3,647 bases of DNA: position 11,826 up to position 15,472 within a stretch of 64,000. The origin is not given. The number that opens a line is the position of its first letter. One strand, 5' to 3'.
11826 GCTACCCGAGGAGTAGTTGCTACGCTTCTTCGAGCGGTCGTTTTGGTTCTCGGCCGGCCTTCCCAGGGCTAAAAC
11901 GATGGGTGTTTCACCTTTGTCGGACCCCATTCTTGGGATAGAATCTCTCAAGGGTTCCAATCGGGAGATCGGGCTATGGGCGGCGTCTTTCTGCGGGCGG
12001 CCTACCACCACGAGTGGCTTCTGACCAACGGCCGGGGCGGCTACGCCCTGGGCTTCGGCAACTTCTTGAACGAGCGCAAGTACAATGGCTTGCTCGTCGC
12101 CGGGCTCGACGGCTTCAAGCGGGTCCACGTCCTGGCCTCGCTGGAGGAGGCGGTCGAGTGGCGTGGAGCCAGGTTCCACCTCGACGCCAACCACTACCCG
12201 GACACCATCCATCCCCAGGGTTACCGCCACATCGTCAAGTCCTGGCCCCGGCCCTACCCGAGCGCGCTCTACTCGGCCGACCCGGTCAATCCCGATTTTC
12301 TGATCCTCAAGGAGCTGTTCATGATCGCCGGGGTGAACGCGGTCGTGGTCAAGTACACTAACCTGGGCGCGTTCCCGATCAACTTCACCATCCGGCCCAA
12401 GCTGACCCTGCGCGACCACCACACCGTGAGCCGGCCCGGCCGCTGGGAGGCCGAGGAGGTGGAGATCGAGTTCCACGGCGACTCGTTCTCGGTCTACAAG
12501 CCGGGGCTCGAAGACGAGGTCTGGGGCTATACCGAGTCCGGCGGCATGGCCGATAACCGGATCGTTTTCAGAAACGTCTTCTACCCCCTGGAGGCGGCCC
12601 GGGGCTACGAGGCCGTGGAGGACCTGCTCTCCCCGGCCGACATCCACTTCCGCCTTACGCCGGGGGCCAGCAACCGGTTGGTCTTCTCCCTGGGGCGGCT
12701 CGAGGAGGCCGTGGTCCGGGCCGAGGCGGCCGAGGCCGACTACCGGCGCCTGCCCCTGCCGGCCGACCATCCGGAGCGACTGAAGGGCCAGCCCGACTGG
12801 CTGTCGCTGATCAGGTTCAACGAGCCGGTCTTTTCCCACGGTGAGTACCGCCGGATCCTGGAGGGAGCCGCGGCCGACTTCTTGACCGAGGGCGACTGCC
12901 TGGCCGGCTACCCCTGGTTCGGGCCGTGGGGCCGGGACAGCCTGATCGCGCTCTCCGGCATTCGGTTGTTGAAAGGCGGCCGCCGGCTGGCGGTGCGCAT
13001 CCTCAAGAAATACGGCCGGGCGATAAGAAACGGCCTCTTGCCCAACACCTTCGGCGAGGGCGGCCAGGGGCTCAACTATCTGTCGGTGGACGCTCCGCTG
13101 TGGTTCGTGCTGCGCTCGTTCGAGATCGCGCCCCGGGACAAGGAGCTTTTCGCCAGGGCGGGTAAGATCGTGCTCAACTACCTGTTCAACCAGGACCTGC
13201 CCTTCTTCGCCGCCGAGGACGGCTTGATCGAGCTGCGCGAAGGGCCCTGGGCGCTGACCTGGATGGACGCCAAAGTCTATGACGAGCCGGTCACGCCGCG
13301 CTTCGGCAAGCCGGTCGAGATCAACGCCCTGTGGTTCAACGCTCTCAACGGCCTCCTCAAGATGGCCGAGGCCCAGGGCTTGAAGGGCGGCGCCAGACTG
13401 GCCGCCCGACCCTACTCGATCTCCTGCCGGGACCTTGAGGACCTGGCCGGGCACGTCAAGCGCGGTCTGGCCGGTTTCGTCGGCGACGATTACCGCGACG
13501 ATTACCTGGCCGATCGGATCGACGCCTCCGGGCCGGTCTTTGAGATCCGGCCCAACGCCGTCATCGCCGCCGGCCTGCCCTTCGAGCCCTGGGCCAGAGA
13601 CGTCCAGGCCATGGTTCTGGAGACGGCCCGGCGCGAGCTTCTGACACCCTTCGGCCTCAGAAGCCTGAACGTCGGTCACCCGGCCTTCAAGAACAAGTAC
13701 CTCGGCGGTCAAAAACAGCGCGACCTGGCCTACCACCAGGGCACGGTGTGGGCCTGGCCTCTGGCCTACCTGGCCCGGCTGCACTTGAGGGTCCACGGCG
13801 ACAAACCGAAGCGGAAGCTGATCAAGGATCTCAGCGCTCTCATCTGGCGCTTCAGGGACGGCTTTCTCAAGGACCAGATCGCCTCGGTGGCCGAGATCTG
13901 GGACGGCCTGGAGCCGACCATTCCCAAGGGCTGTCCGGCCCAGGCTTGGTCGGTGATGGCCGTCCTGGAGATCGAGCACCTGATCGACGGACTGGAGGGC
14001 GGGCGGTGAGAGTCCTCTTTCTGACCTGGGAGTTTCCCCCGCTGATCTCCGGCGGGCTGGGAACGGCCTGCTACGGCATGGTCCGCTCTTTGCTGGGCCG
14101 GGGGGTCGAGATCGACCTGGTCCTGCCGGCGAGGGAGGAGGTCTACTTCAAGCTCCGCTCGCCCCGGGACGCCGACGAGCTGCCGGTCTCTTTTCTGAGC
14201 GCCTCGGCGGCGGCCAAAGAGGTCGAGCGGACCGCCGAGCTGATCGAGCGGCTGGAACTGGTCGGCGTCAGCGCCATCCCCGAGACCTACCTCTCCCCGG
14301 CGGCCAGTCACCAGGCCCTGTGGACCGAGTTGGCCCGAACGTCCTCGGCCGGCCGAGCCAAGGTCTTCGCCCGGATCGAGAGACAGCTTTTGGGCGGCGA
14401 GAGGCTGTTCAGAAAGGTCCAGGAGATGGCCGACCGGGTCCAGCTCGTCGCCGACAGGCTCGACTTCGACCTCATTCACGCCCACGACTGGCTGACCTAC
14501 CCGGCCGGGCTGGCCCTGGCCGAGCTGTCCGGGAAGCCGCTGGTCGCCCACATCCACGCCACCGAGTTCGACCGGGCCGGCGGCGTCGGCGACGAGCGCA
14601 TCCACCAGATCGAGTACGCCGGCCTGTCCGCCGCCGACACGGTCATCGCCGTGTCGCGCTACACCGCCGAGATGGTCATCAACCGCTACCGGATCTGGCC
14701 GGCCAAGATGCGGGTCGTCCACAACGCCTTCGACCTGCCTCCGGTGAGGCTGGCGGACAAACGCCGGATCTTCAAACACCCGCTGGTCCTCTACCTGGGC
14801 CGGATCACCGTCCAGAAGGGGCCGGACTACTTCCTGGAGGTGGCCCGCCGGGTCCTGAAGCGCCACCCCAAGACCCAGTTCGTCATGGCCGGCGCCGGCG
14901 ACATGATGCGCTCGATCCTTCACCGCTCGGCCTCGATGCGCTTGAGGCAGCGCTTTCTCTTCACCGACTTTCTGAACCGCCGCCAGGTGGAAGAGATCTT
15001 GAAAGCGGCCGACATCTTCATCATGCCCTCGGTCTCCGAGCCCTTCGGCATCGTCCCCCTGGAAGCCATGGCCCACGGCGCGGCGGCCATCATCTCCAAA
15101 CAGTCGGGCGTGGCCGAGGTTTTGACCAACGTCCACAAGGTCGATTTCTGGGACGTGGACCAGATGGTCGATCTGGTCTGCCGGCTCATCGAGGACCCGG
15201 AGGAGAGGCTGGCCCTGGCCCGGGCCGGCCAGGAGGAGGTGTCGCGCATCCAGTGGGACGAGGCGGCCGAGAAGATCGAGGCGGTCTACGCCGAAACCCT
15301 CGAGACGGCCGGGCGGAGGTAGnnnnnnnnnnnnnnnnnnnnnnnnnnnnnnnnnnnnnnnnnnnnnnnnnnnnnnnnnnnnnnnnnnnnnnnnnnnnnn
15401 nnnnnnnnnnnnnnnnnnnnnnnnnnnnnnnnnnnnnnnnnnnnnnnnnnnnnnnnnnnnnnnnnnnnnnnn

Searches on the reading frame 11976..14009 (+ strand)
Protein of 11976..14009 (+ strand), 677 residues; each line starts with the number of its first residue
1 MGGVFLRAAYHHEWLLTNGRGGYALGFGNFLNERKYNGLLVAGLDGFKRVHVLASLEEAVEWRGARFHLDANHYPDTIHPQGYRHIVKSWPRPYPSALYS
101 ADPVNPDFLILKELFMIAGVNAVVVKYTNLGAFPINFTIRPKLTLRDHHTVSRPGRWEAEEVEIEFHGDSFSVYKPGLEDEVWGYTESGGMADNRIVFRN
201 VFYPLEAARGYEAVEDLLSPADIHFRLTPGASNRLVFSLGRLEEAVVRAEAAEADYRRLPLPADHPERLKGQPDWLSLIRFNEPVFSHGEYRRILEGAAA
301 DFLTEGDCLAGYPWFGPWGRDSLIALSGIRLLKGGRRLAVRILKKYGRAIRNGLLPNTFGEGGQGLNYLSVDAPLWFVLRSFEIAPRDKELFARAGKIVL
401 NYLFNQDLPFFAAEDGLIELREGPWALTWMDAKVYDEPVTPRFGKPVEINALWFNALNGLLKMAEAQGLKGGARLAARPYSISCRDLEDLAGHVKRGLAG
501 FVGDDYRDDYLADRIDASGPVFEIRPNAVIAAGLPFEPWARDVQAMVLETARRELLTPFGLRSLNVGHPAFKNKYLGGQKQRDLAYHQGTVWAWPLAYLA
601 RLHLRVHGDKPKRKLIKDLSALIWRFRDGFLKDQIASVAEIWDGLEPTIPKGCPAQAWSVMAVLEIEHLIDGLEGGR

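Call 91: search_protein_families(library=pfam, proteins=[window:11976-14009:+], max_evalue=0.00001)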
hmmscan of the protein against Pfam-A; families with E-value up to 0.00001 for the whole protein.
window:11976-14009:+ (677 aa): 2 families
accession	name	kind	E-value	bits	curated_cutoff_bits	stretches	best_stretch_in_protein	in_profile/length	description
PF06202.20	GDE_C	-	1.8e-78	264.5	21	1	307-665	17-367/367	Amylo-alpha-1,6-glucosidase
PF12439.13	GDE_N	-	9.3e-48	163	27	1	12-232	1-217/219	Glycogen debranching enzyme N terminal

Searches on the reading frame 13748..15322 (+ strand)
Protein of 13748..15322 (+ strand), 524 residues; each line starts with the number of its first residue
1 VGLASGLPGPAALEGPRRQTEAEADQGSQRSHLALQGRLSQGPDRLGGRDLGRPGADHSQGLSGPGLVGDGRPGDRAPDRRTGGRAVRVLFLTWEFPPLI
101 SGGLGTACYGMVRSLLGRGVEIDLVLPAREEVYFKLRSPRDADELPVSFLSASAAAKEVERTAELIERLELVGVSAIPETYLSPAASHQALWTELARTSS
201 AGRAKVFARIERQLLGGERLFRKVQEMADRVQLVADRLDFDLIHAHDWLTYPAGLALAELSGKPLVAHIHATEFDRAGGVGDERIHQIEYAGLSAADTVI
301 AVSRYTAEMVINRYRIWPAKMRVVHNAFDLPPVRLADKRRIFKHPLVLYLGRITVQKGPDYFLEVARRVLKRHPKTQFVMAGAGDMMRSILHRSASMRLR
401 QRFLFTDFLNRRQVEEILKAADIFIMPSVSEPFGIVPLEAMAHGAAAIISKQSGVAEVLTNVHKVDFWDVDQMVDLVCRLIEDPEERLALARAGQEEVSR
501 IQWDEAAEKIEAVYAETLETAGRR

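Call 91: search_protein_families(library=pfam, proteins=[window:13748-15322:+], max_evalue=0.00001)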
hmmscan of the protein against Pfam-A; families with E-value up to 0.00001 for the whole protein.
window:13748-15322:+ (524 aa): 7 families
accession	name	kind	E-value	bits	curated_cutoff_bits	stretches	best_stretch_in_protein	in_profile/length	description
PF00534.26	Glycos_transf_1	-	4.9e-32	111.3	26.4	1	343-496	14-171/172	Glycosyl transferases group 1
PF13692.12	Glyco_trans_1_4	-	1e-26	94.3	27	1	345-483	2-142/142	Glycosyl transferases group 1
PF13439.12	Glyco_transf_4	-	4.1e-22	79.4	28.5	1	206-330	39-168/170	Glycosyltransferase Family 4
PF20706.3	GT4-conflict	-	2.8e-18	66.5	26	1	227-508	70-383/385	Family 4 Glycosyltransferase in conflict systems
PF08323.17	Glyco_transf_5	-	3.3e-16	60.2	22.7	1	88-313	1-227/239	Starch synthase catalytic domain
PF13579.12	Glyco_trans_4_4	-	2.2e-15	57.8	29.7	1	102-326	1-157/158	Glycosyl transferase 4-like domain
PF13524.12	Glyco_trans_1_2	-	2.2e-07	31.4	25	1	370-507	9-139/144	Glycosyl transferase-like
